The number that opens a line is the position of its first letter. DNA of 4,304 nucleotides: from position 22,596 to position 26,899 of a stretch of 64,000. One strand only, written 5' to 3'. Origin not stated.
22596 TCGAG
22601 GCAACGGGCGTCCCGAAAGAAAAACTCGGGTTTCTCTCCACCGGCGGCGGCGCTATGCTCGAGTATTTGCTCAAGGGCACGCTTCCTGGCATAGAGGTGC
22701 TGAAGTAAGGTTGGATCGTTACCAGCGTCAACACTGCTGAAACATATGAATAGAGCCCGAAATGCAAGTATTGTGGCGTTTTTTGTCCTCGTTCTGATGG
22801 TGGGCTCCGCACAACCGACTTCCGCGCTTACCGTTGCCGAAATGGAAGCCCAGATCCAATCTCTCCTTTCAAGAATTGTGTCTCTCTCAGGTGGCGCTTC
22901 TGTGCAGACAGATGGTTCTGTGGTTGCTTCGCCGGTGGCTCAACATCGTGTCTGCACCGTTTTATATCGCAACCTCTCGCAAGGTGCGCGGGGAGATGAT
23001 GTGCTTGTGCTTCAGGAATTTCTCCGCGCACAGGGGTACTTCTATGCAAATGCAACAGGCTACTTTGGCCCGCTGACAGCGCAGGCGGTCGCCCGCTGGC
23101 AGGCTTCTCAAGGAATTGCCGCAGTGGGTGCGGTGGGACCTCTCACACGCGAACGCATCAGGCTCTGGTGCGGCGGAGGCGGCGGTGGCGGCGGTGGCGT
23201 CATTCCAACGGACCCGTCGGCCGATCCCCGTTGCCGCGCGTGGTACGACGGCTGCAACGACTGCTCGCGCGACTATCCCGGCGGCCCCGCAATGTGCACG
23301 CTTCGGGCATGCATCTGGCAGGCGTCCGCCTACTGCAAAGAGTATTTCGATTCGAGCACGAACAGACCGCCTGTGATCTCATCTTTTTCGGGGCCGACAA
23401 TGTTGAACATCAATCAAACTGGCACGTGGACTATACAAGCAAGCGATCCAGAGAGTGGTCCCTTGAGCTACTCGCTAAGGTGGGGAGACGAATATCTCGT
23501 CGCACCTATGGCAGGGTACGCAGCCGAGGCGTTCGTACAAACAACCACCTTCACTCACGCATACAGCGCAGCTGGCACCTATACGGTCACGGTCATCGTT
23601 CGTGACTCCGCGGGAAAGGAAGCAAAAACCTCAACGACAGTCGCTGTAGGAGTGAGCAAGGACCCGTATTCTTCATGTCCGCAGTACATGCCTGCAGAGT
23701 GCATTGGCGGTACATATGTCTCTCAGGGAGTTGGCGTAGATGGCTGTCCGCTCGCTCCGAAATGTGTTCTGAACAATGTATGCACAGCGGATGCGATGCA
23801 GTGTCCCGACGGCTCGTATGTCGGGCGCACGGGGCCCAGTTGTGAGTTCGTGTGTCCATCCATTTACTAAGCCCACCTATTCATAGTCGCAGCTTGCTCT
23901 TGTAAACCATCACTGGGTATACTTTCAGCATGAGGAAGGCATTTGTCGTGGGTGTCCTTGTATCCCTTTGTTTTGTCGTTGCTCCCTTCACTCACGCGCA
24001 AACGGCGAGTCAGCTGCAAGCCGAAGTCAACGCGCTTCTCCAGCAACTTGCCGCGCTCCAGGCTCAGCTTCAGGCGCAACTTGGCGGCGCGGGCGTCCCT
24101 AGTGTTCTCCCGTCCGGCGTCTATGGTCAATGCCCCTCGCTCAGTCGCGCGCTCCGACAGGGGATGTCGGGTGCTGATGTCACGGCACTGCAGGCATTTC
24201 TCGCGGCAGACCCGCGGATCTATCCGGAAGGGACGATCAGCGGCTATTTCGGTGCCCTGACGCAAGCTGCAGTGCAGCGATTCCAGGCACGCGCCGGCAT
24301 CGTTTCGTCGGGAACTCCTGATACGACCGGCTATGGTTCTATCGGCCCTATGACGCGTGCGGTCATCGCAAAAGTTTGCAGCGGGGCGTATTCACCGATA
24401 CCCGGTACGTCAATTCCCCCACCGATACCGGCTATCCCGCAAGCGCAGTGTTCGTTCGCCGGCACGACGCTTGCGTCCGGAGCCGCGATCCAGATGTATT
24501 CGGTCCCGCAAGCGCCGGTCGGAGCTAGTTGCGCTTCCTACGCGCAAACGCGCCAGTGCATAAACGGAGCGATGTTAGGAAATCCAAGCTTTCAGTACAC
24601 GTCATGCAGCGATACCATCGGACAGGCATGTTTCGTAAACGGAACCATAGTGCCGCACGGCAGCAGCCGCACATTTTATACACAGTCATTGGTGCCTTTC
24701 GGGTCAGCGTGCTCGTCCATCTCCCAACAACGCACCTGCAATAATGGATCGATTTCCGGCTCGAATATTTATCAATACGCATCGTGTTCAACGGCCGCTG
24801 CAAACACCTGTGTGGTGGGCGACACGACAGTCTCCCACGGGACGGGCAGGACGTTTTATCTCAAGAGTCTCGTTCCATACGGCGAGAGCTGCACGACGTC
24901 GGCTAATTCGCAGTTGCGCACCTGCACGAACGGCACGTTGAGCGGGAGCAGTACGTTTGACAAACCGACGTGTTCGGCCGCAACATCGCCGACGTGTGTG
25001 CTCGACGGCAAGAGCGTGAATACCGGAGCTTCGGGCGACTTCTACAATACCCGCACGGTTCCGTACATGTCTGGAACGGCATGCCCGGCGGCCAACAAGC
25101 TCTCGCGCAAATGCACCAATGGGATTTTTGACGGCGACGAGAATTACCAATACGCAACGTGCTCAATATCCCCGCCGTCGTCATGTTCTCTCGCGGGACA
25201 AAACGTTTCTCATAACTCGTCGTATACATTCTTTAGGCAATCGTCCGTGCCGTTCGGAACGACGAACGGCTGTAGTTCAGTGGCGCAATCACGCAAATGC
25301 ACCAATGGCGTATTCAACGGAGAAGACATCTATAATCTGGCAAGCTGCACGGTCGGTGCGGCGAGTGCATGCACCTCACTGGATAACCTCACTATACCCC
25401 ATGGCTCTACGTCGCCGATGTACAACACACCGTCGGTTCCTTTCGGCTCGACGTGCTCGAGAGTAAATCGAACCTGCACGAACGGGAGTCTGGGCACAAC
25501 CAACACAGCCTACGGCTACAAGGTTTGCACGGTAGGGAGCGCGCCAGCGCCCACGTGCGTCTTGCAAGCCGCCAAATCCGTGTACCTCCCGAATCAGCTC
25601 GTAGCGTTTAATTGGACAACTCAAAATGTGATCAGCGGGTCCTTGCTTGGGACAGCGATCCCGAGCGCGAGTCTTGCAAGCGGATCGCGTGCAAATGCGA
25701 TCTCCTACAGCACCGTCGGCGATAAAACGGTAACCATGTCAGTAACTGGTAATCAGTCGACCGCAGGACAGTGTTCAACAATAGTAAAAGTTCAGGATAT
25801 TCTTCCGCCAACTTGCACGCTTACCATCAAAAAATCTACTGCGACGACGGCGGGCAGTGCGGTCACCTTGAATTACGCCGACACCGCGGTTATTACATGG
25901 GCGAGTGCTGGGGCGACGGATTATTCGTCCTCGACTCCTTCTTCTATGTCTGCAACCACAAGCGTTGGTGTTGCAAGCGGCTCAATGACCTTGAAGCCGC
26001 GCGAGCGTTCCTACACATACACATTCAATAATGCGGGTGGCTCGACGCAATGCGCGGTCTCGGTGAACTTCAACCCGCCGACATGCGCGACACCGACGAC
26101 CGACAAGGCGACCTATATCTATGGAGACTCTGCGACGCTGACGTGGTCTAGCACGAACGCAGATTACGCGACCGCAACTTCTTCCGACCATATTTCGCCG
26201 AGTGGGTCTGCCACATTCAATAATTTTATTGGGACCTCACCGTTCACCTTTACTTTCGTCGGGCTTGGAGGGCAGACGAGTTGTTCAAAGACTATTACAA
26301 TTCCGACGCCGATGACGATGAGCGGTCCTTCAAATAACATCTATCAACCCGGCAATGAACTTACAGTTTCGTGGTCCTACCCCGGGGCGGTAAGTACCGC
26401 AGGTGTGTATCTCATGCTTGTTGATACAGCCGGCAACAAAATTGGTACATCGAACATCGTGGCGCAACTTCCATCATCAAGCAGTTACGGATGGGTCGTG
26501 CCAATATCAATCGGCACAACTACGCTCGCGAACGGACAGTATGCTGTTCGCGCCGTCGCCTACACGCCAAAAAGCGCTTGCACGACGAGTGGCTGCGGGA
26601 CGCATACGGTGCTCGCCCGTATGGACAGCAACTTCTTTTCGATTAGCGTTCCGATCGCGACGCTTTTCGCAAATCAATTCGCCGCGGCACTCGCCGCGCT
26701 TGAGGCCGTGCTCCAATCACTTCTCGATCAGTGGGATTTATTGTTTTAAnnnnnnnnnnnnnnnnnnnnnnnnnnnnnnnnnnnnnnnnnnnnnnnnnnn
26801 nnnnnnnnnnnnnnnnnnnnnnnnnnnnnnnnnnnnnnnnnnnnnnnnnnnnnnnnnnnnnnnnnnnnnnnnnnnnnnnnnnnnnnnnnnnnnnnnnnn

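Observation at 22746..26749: Two adjacent paralogous secreted proteins with PG-binding domains; the larger carries about 7 tandem Cys-pair repeats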

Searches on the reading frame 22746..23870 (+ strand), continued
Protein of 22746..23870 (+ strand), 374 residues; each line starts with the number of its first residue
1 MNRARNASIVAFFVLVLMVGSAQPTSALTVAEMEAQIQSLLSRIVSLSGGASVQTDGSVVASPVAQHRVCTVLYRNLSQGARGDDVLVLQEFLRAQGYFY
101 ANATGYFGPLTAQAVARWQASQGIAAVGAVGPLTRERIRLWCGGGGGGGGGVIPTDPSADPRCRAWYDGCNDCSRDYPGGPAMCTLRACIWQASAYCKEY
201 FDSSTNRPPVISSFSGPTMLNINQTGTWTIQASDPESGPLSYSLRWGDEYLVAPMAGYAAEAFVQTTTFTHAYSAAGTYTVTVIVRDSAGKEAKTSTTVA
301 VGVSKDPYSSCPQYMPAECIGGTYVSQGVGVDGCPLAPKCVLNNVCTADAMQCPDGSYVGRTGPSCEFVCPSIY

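Call 78: search_protein_families(library=pfam, proteins=[P0255, P0266, P0269, P0302, P0265], max_evalue=0.01)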
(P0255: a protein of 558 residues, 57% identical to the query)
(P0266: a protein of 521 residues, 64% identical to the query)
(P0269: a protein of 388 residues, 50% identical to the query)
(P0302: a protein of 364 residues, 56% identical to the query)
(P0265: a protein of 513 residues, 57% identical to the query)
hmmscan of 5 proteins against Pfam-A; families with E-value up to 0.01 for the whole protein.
P0255 (558 aa): 8 families
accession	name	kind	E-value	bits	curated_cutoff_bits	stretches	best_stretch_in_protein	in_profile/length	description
PF18911.6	PKD_4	-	1.5e-12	47.9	27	2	368-462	1-81/85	PKD domain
PF01471.23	PG_binding_1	-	2.3e-11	44.2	23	1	88-138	1-51/57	Putative peptidoglycan binding domain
PF00801.26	PKD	-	2.9e-10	40.4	23.5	2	394-462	24-78/80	PKD domain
PF00050.26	Kazal_1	-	3e-07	30.8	21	0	265-276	8-19/49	Kazal-type serine protease inhibitor domain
PF17963.7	Big_9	-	0.0014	19.9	23.6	1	368-463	1-88/89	Bacterial Ig domain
PF22352.2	K319L-like_PKD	-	0.0016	18.9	27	0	429-465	50-84/84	K319L-like, PKD domain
PF05375.19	Pacifastin_I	-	0.005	17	27.9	0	328-352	8-31/40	Pacifastin inhibitor (LCMII)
PF19077.6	Big_13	-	0.008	17.1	27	0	430-465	63-100/102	Bacterial Ig-like domain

P0266 (521 aa): 5 families
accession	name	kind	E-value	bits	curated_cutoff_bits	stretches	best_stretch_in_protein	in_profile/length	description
PF01471.23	PG_binding_1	-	5.8e-13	49.3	23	1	88-143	1-56/57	Putative peptidoglycan binding domain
PF18911.6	PKD_4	-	1.9e-11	44.3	27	1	364-456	1-83/85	PKD domain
PF00801.26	PKD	-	1.6e-08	34.8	23.5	1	422-455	45-78/80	PKD domain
PF00050.26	Kazal_1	-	1.1e-06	28.9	21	0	263-274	8-19/49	Kazal-type serine protease inhibitor domain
PF17963.7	Big_9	-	0.0087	17.4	23.6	1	365-456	2-88/89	Bacterial Ig domain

P0269 (388 aa): 5 families
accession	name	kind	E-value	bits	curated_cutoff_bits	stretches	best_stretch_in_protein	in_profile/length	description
PF01471.23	PG_binding_1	-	1.2e-11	45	23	1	80-124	1-45/57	Putative peptidoglycan binding domain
PF18911.6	PKD_4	-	1.5e-10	41.4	27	1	200-292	1-81/85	PKD domain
PF00050.26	Kazal_1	-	2e-05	24.9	21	0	301-312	8-19/49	Kazal-type serine protease inhibitor domain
PF00801.26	PKD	-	2.7e-05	24.5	23.5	1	212-292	9-78/80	PKD domain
PF19077.6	Big_13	-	0.0015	19.4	27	0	260-295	63-100/102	Bacterial Ig-like domain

P0302 (364 aa): 5 families
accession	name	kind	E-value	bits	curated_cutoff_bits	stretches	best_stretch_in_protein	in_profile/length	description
PF01471.23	PG_binding_1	-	1.8e-11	44.4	23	1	80-124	1-45/57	Putative peptidoglycan binding domain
PF18911.6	PKD_4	-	2.2e-08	34.5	27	1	204-297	1-80/85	PKD domain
PF00801.26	PKD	-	8.6e-08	32.5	23.5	1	215-297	8-77/80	PKD domain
PF00050.26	Kazal_1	-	2.3e-05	24.8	21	0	305-318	7-19/49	Kazal-type serine protease inhibitor domain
PF19077.6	Big_13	-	0.00038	21.3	27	0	267-301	64-100/102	Bacterial Ig-like domain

P0265 (513 aa): 7 families
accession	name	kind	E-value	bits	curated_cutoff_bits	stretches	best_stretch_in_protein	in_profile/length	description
PF18911.6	PKD_4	-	1.4e-13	51.1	27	1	360-454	1-81/85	PKD domain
PF00801.26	PKD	-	8.8e-12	45.3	23.5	2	371-452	8-76/80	PKD domain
PF01471.23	PG_binding_1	-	2.7e-11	43.9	23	1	93-148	1-56/57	Putative peptidoglycan binding domain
PF05375.19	Pacifastin_I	-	1.4e-05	25.2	27.9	1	314-340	6-31/40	Pacifastin inhibitor (LCMII)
PF00050.26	Kazal_1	-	0.00025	21.4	21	0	253-264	8-19/49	Kazal-type serine protease inhibitor domain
PF19077.6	Big_13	-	0.00072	20.5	27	0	424-456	65-99/102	Bacterial Ig-like domain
PF14282.11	FlxA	-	0.0069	16.9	26.3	0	37-71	13-46/101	FlxA-like protein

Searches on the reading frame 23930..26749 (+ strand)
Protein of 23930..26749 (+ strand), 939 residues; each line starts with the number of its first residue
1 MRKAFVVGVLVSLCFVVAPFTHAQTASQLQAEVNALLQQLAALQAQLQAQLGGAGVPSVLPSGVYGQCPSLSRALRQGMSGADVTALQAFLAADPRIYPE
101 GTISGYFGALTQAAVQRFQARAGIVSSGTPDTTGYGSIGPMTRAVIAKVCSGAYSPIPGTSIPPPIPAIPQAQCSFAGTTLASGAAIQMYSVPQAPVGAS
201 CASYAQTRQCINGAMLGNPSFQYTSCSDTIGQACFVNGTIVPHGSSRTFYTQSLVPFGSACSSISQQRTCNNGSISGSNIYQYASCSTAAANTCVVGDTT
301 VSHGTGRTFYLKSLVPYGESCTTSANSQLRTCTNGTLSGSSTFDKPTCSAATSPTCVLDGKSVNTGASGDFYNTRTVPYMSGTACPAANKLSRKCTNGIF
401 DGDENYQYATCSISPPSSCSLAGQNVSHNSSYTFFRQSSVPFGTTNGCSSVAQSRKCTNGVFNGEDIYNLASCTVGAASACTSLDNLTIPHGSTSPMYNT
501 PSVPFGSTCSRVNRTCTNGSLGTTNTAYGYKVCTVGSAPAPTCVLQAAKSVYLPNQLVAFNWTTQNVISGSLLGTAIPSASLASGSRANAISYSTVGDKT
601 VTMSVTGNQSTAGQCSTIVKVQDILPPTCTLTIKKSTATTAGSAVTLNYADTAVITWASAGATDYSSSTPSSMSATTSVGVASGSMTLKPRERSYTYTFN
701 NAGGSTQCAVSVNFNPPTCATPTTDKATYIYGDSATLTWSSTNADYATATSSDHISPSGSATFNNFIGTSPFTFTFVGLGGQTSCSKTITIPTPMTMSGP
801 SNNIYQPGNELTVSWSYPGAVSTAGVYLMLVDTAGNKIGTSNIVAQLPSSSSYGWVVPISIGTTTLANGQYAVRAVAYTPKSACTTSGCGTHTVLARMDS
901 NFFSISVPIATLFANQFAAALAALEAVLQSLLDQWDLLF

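Call 3: search_protein_families(library=pfam, proteins=[window:23930-26749:+], max_evalue=1)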
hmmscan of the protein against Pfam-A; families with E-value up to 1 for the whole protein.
window:23930-26749:+ (939 aa): 1 family
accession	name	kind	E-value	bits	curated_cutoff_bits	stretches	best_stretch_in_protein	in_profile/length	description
PF01471.23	PG_binding_1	-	1.5e-08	35.2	23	1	80-132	1-51/57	Putative peptidoglycan binding domain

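Call 4: search_protein_families(library=ncbifam, proteins=[window:23930-26749:+], max_evalue=1)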
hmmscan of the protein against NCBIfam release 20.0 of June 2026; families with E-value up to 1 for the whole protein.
window:23930-26749:+ (939 aa): 4 families
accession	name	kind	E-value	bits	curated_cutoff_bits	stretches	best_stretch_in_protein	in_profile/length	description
TIGR02869.1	spore_SleB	equivalog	3.6e-05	23.7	236.5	1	74-139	6-69/201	spore cortex-lytic enzyme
TIGR03979.1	His_Ser_Rich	equivalog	0.014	15.3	121.65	1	85-139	135-187/190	His-Xaa-Ser repeat protein HxsA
NF052377.1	lmo1851_S41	exception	0.15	10.7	725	1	71-129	380-436/468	lmo1851 family serine protease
TIGR02331.1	rib_alpha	repeat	0.4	11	35.25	0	577-623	22-68/80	Rib/alpha/Esp repeat surface protein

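Call 34: list_cluster_members(proteins=[P0121, P0122, P0123, P0124, P0126, P0128, P0143, P0148, P0127, window:23930-26749:+])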
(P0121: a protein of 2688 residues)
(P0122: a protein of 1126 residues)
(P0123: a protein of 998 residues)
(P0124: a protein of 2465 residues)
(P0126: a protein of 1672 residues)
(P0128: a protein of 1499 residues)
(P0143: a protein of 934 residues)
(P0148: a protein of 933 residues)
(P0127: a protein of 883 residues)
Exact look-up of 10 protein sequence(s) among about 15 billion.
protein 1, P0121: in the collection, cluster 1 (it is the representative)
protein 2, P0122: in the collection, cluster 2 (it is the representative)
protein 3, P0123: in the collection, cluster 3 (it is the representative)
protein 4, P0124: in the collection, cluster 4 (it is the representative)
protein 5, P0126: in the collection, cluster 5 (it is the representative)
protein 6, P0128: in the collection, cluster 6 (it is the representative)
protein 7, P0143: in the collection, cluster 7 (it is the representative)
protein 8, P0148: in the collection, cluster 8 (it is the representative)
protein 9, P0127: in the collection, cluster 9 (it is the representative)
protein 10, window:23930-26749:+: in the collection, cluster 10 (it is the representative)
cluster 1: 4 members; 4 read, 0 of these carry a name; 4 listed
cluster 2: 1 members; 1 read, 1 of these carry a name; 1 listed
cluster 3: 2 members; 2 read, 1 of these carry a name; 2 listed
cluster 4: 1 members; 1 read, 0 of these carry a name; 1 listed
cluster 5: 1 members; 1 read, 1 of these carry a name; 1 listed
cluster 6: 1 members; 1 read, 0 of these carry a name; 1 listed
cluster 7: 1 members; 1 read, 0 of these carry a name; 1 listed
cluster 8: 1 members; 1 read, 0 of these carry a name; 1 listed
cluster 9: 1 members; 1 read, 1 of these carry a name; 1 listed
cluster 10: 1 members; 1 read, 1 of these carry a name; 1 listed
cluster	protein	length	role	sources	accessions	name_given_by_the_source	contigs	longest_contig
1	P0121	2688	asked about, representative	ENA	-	-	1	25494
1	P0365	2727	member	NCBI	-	-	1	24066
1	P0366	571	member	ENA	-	-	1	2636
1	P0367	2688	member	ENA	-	-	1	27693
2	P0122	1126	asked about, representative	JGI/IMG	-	peptidoglycan hydrolase-like protein with peptidoglycan-binding domain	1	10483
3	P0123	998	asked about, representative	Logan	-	-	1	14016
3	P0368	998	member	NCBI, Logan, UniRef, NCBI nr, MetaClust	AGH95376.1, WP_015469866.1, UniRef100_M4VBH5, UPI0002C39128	hypothetical protein [Pseudobdellovibrio exovorus] | Uncharacterized protein n=1 Tax=Pseudobdellovibrio exovorus JSS TaxID=1184267 ... | status=active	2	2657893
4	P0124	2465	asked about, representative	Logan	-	-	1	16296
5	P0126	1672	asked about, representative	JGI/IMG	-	peptidoglycan hydrolase-like protein with peptidoglycan-binding domain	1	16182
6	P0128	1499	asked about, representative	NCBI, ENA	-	-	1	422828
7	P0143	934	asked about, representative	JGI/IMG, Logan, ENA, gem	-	-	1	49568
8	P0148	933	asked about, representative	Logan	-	-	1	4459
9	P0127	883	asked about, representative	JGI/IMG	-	hypothetical protein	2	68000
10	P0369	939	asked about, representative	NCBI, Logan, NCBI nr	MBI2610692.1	peptidoglycan-binding protein [Candidatus Kaiserbacteria bacterium]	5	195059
